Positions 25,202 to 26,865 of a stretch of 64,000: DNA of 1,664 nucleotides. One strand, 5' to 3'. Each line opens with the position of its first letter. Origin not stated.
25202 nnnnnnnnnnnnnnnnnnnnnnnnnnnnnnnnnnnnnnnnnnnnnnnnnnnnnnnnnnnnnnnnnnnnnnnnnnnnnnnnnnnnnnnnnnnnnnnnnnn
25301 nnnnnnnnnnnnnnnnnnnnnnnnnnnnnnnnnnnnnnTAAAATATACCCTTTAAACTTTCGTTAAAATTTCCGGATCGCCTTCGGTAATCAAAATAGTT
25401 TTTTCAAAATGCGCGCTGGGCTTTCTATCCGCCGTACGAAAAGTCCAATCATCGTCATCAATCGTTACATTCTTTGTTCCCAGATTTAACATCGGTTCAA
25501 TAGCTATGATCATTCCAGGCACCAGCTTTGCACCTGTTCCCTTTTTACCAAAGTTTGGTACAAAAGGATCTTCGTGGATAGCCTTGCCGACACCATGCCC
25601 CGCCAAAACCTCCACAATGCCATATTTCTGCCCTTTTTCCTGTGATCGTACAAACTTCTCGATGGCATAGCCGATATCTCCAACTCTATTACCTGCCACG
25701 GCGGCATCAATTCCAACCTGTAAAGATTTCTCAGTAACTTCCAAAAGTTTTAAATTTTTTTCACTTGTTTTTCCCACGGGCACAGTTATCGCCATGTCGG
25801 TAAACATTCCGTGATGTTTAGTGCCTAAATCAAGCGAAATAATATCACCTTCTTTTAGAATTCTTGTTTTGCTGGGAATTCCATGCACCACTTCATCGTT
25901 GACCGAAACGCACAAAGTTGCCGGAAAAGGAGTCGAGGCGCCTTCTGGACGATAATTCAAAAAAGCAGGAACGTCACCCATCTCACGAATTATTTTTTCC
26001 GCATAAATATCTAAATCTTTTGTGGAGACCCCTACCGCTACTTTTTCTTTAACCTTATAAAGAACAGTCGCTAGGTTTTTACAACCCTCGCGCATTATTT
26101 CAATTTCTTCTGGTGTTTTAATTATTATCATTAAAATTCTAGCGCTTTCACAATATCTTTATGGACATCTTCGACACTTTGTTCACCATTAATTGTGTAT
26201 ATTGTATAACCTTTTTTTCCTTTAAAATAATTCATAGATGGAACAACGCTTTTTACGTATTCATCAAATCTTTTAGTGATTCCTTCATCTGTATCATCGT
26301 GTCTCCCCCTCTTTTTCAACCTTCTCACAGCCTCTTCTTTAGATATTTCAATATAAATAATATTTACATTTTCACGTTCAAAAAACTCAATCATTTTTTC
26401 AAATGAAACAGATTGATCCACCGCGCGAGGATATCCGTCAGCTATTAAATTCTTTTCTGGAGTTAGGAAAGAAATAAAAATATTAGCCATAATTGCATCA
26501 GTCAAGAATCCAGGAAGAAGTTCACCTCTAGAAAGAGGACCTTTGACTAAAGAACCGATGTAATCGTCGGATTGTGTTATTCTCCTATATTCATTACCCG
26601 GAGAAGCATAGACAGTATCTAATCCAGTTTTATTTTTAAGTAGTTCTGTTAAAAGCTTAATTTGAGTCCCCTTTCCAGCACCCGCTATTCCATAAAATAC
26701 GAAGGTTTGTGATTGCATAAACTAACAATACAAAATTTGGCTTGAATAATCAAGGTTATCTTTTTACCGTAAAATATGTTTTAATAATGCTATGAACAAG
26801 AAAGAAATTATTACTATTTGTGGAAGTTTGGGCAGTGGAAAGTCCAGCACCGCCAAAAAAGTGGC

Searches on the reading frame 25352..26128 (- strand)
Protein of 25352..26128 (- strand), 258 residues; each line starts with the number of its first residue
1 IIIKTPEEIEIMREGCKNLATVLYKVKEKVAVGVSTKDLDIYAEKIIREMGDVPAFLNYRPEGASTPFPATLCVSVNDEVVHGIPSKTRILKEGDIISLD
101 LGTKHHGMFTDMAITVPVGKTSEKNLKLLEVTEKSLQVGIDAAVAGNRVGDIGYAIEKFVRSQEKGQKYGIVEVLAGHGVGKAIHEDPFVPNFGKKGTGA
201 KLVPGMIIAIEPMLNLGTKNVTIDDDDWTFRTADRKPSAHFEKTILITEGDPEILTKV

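Call 57: search_protein_families(library=pfam, proteins=[window:25352-26128:-], max_evalue=0.00001)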
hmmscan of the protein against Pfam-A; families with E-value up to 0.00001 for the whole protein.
window:25352-26128:- (258 aa): 1 family
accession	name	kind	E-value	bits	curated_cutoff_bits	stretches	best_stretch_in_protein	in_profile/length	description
PF00557.29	Peptidase_M24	-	4.4e-41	141.4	23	1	10-249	1-208/208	Metallopeptidase family M24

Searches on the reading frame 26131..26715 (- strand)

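Call 57: search_protein_families(library=pfam, proteins=[window:26131-26715:-], max_evalue=0.00001)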
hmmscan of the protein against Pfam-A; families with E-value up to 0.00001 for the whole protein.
window:26131-26715:- (194 aa): 3 families
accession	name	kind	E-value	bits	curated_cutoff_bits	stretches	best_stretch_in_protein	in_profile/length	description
PF00406.28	ADK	-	2e-19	70.7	26.8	1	9-167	3-149/151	Adenylate kinase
PF13207.12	AAA_17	-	2.6e-10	41.2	27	1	8-145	1-134/136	AAA domain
PF02223.23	Thymidylate_kin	-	2.6e-07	31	27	0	118-188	120-185/185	Thymidylate kinase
